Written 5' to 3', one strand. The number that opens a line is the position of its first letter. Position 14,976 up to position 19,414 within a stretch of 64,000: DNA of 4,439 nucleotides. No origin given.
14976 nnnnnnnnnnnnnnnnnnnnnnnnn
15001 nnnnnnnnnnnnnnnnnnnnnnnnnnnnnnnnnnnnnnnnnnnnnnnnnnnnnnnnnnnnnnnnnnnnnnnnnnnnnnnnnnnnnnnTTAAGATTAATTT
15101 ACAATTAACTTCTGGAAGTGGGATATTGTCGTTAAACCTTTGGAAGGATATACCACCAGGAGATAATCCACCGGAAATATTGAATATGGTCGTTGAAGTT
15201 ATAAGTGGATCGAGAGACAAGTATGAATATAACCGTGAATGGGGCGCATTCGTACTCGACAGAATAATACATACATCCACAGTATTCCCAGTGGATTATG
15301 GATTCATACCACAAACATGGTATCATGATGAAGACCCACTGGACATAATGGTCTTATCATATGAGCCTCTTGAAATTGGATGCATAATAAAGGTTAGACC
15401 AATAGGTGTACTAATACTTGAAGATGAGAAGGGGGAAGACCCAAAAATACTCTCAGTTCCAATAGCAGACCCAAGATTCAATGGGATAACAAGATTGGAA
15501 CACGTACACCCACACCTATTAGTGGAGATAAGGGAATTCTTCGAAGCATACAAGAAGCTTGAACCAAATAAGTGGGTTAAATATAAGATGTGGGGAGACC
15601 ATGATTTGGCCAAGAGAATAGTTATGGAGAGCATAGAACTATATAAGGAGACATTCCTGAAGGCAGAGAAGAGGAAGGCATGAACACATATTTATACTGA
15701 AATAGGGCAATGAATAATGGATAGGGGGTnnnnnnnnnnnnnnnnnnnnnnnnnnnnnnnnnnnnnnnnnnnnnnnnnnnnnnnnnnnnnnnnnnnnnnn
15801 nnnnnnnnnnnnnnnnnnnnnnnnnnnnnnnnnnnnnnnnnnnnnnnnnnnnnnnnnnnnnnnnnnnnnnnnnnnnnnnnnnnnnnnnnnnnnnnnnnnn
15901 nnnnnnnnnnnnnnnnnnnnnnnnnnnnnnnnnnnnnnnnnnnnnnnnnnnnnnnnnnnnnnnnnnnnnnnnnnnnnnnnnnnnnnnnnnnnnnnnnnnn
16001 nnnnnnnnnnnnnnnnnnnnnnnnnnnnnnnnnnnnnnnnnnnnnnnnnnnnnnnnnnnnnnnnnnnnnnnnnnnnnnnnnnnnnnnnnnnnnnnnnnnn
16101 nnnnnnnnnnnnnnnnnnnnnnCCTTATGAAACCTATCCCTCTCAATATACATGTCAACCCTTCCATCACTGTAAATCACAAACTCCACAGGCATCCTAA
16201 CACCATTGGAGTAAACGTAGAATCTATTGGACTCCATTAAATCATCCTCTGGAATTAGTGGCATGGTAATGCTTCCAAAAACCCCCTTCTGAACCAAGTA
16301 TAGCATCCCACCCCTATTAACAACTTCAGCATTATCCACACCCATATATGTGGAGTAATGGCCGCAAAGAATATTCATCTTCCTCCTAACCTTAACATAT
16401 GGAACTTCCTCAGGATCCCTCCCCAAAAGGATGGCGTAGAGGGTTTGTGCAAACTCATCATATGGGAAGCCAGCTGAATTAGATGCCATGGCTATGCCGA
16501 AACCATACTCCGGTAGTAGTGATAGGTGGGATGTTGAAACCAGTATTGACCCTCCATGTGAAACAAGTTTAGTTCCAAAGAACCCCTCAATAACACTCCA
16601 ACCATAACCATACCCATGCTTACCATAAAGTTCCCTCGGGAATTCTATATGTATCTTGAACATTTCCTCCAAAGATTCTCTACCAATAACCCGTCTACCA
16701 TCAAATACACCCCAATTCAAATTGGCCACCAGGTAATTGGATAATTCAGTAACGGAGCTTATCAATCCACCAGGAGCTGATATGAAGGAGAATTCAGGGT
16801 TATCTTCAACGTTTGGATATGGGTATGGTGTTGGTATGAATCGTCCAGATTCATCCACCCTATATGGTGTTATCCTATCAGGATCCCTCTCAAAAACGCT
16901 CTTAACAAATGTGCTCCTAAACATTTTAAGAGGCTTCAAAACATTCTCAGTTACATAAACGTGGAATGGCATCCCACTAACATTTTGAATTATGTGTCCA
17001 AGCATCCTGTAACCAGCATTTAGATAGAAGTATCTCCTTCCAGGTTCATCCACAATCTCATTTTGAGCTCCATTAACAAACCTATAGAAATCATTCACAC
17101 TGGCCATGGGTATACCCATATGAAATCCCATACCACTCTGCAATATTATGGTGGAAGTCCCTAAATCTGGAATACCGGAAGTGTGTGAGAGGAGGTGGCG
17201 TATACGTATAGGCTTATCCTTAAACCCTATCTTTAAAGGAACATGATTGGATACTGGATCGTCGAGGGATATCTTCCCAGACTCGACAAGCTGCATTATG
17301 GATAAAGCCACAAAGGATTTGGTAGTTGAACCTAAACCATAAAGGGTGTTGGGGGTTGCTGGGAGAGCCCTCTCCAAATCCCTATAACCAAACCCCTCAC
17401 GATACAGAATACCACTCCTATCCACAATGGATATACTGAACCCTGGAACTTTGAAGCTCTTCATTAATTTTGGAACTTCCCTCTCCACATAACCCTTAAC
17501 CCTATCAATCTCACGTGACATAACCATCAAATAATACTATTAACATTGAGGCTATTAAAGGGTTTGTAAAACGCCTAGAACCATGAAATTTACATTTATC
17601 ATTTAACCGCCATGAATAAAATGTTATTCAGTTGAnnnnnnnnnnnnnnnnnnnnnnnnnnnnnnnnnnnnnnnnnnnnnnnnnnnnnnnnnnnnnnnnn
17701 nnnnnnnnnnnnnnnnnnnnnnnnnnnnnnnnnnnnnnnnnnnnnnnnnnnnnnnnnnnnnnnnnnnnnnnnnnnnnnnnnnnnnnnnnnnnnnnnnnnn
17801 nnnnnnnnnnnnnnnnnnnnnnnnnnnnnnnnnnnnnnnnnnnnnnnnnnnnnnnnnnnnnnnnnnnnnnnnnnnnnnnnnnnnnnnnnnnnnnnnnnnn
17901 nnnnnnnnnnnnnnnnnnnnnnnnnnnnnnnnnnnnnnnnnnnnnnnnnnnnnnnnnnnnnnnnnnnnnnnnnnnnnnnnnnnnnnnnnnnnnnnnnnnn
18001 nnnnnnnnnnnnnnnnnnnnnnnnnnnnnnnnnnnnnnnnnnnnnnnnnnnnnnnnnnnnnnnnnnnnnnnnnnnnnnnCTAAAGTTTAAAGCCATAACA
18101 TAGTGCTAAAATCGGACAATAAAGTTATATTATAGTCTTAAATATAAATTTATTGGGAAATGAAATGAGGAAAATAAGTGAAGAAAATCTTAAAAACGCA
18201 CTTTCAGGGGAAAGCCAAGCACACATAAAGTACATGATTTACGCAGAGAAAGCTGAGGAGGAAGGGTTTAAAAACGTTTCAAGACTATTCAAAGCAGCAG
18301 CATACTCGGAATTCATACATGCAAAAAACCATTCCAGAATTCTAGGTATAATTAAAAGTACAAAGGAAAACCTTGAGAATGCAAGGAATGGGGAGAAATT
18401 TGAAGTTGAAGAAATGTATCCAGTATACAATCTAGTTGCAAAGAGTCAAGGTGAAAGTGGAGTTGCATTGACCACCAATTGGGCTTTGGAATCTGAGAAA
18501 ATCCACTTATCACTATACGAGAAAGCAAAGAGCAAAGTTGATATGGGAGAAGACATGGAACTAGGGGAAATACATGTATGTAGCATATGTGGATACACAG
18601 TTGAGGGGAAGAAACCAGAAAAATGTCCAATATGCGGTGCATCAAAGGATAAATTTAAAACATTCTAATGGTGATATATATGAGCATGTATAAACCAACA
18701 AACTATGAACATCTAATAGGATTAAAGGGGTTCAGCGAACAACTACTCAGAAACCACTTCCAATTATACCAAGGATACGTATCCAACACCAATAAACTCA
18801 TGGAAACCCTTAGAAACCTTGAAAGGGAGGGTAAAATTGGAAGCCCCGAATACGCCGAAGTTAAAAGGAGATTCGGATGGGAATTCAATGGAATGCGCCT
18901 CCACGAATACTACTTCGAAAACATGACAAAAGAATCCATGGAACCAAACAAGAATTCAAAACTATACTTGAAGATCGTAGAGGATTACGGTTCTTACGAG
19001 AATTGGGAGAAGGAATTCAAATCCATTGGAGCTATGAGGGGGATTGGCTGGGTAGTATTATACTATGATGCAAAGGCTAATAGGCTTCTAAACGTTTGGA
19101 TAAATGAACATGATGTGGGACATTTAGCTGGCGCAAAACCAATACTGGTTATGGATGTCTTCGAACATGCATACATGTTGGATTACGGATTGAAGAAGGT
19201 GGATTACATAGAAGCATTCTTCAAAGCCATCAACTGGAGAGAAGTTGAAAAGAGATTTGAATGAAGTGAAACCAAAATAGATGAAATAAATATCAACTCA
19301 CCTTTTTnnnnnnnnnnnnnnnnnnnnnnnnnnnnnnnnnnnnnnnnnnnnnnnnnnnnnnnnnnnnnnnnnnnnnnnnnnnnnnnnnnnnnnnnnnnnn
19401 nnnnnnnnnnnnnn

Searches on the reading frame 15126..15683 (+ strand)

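Call 75: search_protein_families(library=pfam, proteins=[window:15126-15683:+], max_evalue=1e-8)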
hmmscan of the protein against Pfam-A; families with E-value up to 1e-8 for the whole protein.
window:15126-15683:+ (185 aa): 1 family
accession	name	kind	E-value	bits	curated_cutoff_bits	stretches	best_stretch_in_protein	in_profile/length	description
PF00719.24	Pyrophosphatase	-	2.5e-52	177.2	23.5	1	21-174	1-153/153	Inorganic pyrophosphatase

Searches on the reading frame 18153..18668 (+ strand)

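Call 75: search_protein_families(library=pfam, proteins=[window:18153-18668:+], max_evalue=1e-8)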
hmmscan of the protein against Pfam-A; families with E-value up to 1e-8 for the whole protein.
window:18153-18668:+ (171 aa): 2 families
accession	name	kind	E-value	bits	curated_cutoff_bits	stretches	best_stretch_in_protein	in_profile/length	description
PF02915.23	Rubrerythrin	-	3.4e-22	79.8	22.8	1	11-125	1-136/137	Rubrerythrin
PF21349.2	RUBY_RBDX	-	2.6e-11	43.2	26.5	1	142-169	2-30/30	Rubrerythrin, rubredoxin-like domain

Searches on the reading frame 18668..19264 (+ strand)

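Call 75: search_protein_families(library=pfam, proteins=[window:18668-19264:+], max_evalue=1e-8)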
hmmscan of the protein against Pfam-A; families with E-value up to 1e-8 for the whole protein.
window:18668-19264:+ (198 aa): 1 family
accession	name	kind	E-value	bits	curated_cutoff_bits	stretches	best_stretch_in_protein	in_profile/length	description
PF02777.23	Sod_Fe_C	-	6.1e-28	97.3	20.9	1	97-196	3-102/102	Iron/manganese superoxide dismutases, C-terminal domain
